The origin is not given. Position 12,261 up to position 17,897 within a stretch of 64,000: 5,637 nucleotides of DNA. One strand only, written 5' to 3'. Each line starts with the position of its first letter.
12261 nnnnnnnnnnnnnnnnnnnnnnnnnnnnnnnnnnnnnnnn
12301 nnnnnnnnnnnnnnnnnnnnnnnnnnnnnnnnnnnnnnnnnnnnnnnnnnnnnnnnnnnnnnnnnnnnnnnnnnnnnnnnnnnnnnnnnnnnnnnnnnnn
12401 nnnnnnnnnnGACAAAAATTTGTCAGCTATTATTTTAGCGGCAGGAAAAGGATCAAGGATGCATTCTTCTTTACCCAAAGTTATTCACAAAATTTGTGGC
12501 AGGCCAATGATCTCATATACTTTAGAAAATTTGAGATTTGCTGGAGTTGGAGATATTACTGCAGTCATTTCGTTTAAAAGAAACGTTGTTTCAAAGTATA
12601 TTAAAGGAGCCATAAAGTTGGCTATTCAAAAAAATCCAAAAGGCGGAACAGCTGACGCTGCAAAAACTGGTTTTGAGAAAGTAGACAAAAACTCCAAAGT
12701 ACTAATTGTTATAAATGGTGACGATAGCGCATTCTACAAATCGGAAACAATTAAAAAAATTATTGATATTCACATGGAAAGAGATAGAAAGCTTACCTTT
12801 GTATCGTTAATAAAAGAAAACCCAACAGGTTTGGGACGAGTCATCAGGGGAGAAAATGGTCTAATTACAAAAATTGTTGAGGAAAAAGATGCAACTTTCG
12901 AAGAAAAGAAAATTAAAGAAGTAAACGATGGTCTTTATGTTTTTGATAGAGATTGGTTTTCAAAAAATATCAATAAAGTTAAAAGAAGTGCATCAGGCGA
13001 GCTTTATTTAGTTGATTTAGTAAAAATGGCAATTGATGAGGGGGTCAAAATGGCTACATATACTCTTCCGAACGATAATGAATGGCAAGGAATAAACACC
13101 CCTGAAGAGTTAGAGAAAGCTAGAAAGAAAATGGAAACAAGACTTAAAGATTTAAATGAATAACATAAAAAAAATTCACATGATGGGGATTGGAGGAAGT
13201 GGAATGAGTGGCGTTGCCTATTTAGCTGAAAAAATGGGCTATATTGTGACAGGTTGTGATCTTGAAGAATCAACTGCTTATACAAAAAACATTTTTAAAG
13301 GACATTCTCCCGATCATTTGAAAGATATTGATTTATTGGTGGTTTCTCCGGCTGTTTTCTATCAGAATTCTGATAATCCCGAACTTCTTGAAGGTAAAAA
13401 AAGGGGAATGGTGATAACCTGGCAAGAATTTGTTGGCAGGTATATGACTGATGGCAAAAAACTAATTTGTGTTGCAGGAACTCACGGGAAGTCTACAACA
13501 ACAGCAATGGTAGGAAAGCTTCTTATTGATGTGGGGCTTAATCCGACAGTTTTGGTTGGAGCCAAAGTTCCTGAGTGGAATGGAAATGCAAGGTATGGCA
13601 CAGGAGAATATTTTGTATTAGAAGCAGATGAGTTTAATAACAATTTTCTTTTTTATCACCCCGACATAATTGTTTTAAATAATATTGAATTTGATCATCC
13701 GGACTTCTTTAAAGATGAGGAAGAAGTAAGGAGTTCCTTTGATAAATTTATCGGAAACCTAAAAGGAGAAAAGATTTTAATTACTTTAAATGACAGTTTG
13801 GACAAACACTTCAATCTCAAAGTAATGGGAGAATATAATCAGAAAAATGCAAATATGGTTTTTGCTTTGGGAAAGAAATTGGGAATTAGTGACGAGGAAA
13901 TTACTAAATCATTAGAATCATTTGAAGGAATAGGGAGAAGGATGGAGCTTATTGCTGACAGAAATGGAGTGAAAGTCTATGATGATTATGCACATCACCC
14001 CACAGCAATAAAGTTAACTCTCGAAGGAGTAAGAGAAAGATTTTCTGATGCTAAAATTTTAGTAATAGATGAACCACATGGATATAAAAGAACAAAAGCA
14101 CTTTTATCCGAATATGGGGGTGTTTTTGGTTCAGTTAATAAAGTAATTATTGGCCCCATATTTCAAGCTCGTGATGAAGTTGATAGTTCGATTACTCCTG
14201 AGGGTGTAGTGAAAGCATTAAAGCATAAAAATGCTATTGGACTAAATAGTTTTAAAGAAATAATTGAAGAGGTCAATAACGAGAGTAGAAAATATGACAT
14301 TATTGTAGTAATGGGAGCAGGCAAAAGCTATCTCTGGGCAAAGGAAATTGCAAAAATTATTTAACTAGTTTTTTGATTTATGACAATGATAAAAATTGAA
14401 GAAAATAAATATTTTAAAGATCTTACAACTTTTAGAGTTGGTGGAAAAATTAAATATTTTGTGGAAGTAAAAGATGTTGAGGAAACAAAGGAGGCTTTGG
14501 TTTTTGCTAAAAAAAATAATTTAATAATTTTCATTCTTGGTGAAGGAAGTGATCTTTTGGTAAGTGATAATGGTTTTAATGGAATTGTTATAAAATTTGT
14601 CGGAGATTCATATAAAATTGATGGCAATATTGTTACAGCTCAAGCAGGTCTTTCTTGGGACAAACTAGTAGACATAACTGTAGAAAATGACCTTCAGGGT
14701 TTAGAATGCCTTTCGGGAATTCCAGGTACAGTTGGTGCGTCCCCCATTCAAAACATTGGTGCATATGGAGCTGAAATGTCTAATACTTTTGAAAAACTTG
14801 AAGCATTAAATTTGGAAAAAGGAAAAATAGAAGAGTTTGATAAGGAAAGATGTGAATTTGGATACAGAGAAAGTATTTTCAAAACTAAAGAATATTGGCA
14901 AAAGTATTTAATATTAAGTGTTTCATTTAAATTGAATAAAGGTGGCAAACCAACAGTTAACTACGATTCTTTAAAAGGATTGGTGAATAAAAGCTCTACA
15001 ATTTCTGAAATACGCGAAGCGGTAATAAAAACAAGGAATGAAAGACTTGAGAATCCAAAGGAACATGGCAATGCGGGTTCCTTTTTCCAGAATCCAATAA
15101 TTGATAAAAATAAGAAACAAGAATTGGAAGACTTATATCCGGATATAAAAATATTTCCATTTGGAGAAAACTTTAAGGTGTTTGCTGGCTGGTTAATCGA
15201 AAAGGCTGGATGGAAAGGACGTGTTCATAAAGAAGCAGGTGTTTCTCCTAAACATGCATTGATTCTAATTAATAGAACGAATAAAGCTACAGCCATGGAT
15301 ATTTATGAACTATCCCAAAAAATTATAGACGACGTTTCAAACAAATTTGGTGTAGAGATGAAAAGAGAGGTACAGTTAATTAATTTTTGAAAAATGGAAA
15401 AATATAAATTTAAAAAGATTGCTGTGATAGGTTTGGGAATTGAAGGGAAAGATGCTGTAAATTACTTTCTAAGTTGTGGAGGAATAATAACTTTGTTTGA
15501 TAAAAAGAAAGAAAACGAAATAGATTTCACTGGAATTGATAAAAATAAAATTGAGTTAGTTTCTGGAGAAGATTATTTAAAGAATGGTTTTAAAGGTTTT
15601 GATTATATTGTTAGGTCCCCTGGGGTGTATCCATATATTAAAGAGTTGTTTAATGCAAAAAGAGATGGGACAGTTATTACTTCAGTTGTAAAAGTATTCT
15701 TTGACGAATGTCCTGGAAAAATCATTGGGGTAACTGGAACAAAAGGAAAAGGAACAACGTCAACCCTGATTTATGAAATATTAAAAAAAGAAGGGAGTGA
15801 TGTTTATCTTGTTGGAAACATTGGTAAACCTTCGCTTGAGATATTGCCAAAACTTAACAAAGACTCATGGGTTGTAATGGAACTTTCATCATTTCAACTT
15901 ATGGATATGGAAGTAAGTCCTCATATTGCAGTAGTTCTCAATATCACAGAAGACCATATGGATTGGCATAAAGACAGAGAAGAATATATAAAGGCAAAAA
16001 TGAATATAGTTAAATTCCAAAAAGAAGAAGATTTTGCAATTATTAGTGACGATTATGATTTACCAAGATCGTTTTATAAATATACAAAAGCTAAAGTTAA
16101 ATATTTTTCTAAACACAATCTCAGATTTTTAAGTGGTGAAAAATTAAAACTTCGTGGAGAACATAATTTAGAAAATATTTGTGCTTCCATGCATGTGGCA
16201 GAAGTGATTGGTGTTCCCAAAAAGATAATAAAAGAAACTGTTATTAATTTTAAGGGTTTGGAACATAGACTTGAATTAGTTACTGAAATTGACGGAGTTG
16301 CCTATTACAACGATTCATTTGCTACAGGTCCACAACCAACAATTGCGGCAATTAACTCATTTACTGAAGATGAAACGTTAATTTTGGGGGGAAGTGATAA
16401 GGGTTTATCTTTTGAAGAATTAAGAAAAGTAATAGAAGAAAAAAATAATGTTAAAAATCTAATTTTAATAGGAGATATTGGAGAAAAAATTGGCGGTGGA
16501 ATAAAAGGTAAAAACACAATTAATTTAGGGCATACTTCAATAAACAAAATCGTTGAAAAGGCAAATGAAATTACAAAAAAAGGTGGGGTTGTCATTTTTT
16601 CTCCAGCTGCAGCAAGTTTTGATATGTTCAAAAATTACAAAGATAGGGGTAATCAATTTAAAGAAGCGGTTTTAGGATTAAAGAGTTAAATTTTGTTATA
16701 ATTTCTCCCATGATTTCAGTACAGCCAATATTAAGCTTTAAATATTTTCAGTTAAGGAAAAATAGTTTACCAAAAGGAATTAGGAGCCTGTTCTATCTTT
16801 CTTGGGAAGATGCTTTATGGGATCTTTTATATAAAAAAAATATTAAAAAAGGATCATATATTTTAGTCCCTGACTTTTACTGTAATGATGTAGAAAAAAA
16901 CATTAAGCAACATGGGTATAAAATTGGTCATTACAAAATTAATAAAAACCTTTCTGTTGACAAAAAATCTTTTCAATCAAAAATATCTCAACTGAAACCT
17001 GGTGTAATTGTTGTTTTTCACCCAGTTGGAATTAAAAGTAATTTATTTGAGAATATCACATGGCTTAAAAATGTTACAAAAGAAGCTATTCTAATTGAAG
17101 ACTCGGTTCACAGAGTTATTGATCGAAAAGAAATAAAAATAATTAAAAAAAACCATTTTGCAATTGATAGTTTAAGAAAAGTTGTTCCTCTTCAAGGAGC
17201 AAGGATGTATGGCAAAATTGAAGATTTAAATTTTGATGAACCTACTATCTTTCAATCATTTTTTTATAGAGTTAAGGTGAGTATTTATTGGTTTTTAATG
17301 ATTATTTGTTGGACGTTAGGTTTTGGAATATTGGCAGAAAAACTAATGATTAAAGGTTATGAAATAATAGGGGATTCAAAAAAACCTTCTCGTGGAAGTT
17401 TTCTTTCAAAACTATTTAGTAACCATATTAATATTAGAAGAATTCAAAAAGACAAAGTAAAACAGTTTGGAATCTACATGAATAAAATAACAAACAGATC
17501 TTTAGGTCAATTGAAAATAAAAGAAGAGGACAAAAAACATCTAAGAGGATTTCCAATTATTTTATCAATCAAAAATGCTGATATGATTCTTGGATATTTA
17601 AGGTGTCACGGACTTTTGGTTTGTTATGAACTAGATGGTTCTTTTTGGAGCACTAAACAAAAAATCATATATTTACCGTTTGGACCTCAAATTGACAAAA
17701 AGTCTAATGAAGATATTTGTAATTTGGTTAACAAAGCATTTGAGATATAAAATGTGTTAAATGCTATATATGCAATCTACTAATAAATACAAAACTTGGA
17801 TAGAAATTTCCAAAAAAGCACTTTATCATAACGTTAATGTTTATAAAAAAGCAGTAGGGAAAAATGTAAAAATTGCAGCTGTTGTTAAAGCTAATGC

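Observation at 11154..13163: MurE-type Mur ligase fused in frame to a GlmU-like nucleotidyltransferase domain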

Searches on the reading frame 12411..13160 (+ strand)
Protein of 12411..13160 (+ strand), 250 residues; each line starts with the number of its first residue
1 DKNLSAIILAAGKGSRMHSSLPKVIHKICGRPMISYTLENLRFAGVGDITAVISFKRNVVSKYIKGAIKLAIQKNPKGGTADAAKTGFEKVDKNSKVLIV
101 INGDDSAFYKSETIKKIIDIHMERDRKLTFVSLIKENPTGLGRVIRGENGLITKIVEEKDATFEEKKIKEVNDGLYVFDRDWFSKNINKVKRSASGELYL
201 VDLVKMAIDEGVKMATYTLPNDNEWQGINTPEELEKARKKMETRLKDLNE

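Call 4: search_protein_families(library=ncbifam, proteins=[window:12411-13160:+], max_evalue=0.01)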
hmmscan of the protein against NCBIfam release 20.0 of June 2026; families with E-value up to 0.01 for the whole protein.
window:12411-13160:+ (250 aa): 43 families (the best 25 are shown)
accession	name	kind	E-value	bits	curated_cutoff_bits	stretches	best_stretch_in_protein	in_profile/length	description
NF010934.1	PRK14354.1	equivalog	1.1e-60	205.4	450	1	6-246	2-241/447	bifunctional UDP-N-acetylglucosamine diphosphorylase/glucosamine-1-phosphate N-acetyltransferase GlmU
TIGR01173.1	glmU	equivalog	9.8e-57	192.8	366.85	1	5-246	2-241/452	bifunctional UDP-N-acetylglucosamine diphosphorylase/glucosamine-1-phosphate N-acetyltransferase GlmU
NF010935.0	PRK14355.1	equivalog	5e-54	183.6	718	1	2-246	2-247/459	bifunctional UDP-N-acetylglucosamine diphosphorylase/glucosamine-1-phosphate N-acetyltransferase GlmU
NF010932.0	PRK14352.1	equivalog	1.1e-50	172.7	611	1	3-245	6-251/488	bifunctional UDP-N-acetylglucosamine diphosphorylase/glucosamine-1-phosphate N-acetyltransferase GlmU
NF010937.0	PRK14357.1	equivalog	1.1e-47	162.9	658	1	5-245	2-233/448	bifunctional UDP-N-acetylglucosamine diphosphorylase/glucosamine-1-phosphate N-acetyltransferase GlmU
NF010933.0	PRK14353.1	equivalog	2.8e-46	158.1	505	1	2-246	4-247/453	bifunctional UDP-N-acetylglucosamine diphosphorylase/glucosamine-1-phosphate N-acetyltransferase GlmU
NF010939.0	PRK14359.1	equivalog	9.3e-46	156.3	592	1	3-247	2-239/430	bifunctional UDP-N-acetylglucosamine diphosphorylase/glucosamine-1-phosphate N-acetyltransferase GlmU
NF010936.0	PRK14356.1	equivalog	1.1e-45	156.4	666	1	4-244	6-246/456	bifunctional UDP-N-acetylglucosamine diphosphorylase/glucosamine-1-phosphate N-acetyltransferase GlmU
NF010940.0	PRK14360.1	equivalog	7.1e-42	143.5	602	1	4-247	2-242/452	bifunctional UDP-N-acetylglucosamine diphosphorylase/glucosamine-1-phosphate N-acetyltransferase GlmU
NF010938.0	PRK14358.1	equivalog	1.9e-40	138.9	500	1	2-245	6-248/481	bifunctional N-acetylglucosamine-1-phosphate uridyltransferase/glucosamine-1-phosphate acetyltransferase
NF006986.0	PRK09451.1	equivalog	4e-37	128.1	725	1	2-237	4-235/456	bifunctional UDP-N-acetylglucosamine diphosphorylase/glucosamine-1-phosphate N-acetyltransferase GlmU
TIGR03992.1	Arch_glmU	subfamily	4.1e-31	108.2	292.1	1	5-245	2-231/393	bifunctional sugar-1-phosphate nucleotidylyltransferase/acetyltransferase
NF041313.1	UDPGP_AglF_Halo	equivalog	1.2e-18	67.4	400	1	5-240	2-233/234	UTP--glucose-1-phosphate uridylyltransferase AglF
TIGR01208.1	rmlA_long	equivalog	4.2e-16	58.8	320.25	1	6-241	2-234/353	glucose-1-phosphate thymidylyltransferase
TIGR01207.1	rmlA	equivalog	4.1e-14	52.4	360.65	1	6-243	2-238/286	glucose-1-phosphate thymidylyltransferase RfbA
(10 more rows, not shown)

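Call 14: search_solved_structures(query=window:12411-13160:+, show_alignments=3, max_evalue=0.00001)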
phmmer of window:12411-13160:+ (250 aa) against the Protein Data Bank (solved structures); distinct sequences matched with E-value up to 0.00001: 38.
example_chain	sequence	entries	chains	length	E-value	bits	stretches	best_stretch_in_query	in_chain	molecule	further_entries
1hm0_A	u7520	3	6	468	2.5e-37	131.8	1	6-245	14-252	N-ACETYLGLUCOSAMINE 1-PHOSPHATE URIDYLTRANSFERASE | UDP-N-ACETYLGLUCOSAMINE-1-PHOSPHATE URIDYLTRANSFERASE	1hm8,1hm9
1g95_A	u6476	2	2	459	2.6e-37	131.7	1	6-245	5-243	N-ACETYLGLUCOSAMINE-1-PHOSPHATE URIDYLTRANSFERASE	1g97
4aaw_A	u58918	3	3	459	3.2e-36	128.2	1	6-245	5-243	BIFUNCTIONAL PROTEIN GLMU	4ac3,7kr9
9dqf_A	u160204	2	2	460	2.4e-35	125.3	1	5-245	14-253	Bifunctional protein GlmU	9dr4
2v0h_A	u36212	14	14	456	2.3e-33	118.8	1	2-234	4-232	BIFUNCTIONAL PROTEIN GLMU | GLUCOSAMINE-1-PHOSPHATE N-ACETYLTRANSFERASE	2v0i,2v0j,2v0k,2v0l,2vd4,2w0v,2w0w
5vmk_A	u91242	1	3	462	2.3e-27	99.2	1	5-239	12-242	Bifunctional protein GlmU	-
1fwy_A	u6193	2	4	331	1.4e-26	96.6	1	4-239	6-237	UDP-N-ACETYLGLUCOSAMINE PYROPHOSPHORYLASE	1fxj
1hv9_A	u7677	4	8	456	3.2e-26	95.4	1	4-239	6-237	UDP-N-ACETYLGLUCOSAMINE PYROPHOSPHORYLASE | Bifunctional protein glmU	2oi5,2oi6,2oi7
3fww_A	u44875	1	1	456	1.4e-25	93.3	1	3-243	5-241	Bifunctional protein glmU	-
4fce_A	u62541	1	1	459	1.5e-25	93.3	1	3-243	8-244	Bifunctional protein GlmU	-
9mh4_A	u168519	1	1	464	7.9e-25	90.9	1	4-237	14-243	Bifunctional protein GlmU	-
8cu9_A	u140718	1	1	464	1.4e-23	86.8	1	4-237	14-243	Bifunctional UDP-N-acetylglucosamine diphosphorylase/glucosamine-1-phosphate N-acetyltrans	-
2qkx_A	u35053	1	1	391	7.5e-23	84.4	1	5-236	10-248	Bifunctional protein glmU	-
3d8v_A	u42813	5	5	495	1.4e-22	83.5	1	5-236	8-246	Bifunctional protein glmU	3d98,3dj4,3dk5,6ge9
3spt_A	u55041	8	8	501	1.4e-22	83.5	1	5-236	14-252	Bifunctional protein glmU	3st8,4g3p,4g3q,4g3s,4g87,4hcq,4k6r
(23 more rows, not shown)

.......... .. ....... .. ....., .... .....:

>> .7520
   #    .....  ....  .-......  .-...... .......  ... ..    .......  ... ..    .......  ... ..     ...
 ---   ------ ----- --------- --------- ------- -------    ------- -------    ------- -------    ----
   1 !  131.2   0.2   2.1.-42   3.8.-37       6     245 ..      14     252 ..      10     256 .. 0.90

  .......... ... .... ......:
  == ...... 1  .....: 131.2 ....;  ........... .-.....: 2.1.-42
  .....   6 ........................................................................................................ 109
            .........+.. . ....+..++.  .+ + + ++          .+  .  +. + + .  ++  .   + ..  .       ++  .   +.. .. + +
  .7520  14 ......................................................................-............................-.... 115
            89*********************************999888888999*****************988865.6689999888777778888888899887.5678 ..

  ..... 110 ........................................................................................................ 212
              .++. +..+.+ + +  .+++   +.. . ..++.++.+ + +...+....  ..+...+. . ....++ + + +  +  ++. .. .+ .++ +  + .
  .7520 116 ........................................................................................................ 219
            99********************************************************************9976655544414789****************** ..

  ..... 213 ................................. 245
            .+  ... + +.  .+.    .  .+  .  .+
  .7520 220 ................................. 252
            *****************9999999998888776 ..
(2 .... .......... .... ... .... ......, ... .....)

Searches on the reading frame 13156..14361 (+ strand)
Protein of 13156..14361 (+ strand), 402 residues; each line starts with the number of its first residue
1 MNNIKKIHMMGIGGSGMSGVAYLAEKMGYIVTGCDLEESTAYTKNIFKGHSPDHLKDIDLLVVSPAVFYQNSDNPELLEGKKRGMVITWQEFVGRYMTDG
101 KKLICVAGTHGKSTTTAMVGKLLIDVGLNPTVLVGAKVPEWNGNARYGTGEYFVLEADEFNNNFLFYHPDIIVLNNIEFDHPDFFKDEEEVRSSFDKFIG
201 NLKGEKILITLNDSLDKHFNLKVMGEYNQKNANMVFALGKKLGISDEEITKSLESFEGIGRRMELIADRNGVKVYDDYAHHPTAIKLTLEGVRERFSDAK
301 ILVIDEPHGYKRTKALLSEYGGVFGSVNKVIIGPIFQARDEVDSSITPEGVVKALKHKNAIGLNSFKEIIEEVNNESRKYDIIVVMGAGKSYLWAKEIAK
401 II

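Call 3: search_protein_families(library=pfam, proteins=[window:13156-14361:+], max_evalue=0.01)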
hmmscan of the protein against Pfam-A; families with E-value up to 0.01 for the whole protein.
window:13156-14361:+ (402 aa): 4 families
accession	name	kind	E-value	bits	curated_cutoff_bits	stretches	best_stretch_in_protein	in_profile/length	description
PF02875.26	Mur_ligase_C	-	2e-18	67.9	28.4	1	261-389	1-127/127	Mur ligase, glutamate ligase domain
PF08245.18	Mur_ligase_M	-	1.7e-12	48.1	24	1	106-214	1-125/200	Mur ligase middle domain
PF01225.30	Mur_ligase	-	3.1e-11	43.9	21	1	6-97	1-91/95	Mur ligase family, catalytic domain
PF21799.2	MurD-like_N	-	0.0028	18.3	27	0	5-84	1-83/88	Mur ligase MurD-like, N-terminal domain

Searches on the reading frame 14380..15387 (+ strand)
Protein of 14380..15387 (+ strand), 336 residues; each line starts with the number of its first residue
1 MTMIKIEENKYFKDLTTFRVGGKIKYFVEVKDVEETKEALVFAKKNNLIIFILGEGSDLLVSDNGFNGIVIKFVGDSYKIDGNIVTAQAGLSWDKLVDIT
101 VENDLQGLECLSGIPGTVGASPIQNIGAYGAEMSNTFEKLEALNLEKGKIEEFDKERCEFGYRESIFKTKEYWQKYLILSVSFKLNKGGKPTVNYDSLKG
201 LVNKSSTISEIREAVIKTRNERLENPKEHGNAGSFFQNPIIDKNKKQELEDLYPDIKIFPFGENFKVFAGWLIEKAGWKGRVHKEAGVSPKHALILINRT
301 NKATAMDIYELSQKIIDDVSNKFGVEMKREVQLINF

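Call 3: search_protein_families(library=pfam, proteins=[window:14380-15387:+], max_evalue=0.01)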
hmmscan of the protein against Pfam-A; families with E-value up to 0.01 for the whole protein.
window:14380-15387:+ (336 aa): 2 families
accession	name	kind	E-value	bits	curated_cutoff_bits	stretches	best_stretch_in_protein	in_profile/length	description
PF02873.21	MurB_C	-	2.1e-28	98.8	27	1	210-334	1-99/99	UDP-N-acetylenolpyruvoylglucosamine reductase, C-terminal domain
PF01565.28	FAD_binding_4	-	1.2e-20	74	26.4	1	25-152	2-137/139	FAD binding domain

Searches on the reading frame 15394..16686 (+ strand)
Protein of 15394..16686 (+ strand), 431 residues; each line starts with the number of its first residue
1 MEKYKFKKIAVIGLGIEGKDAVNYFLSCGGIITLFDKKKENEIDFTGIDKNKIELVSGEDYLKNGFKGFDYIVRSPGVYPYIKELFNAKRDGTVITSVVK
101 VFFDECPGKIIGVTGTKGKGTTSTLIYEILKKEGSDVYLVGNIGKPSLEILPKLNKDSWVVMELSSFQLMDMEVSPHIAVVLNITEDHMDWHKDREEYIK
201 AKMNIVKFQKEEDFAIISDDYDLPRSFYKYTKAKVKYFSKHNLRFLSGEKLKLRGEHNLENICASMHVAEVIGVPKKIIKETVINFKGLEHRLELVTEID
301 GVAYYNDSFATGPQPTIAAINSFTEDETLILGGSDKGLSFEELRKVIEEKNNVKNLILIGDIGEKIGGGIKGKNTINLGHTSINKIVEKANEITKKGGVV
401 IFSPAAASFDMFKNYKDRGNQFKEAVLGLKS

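Call 3: search_protein_families(library=pfam, proteins=[window:15394-16686:+], max_evalue=0.01)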
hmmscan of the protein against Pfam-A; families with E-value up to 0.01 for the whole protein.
window:15394-16686:+ (431 aa): 3 families
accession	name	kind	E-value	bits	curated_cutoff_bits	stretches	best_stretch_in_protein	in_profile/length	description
PF08245.18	Mur_ligase_M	-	2.7e-27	96.5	24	1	113-266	1-197/200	Mur ligase middle domain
PF21799.2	MurD-like_N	-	7e-08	33.1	27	1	7-95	1-86/88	Mur ligase MurD-like, N-terminal domain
PF02875.26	Mur_ligase_C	-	1.2e-06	29.8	28.4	1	291-405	1-126/127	Mur ligase, glutamate ligase domain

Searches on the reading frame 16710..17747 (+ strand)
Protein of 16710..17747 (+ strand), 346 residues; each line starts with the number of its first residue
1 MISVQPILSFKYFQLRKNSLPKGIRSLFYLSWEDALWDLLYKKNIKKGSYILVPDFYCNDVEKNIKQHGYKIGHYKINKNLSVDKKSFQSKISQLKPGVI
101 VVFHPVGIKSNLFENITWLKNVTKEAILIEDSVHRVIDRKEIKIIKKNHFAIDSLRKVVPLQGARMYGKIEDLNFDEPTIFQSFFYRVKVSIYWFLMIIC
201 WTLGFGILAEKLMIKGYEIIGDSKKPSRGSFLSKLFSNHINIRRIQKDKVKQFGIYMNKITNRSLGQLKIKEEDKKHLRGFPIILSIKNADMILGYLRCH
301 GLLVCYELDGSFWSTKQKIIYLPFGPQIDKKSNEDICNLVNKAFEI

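Call 43: search_solved_structures(query=window:16710-17747:+, max_evalue=1)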
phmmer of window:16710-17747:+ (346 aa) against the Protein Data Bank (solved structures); distinct sequences matched with E-value up to 1: 0.

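Call 62: search_protein_families(library=ncbifam, max_evalue=0.001, proteins=[window:16710-17747:+])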
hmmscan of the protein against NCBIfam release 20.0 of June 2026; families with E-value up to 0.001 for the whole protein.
window:16710-17747:+ (346 aa): 0 families
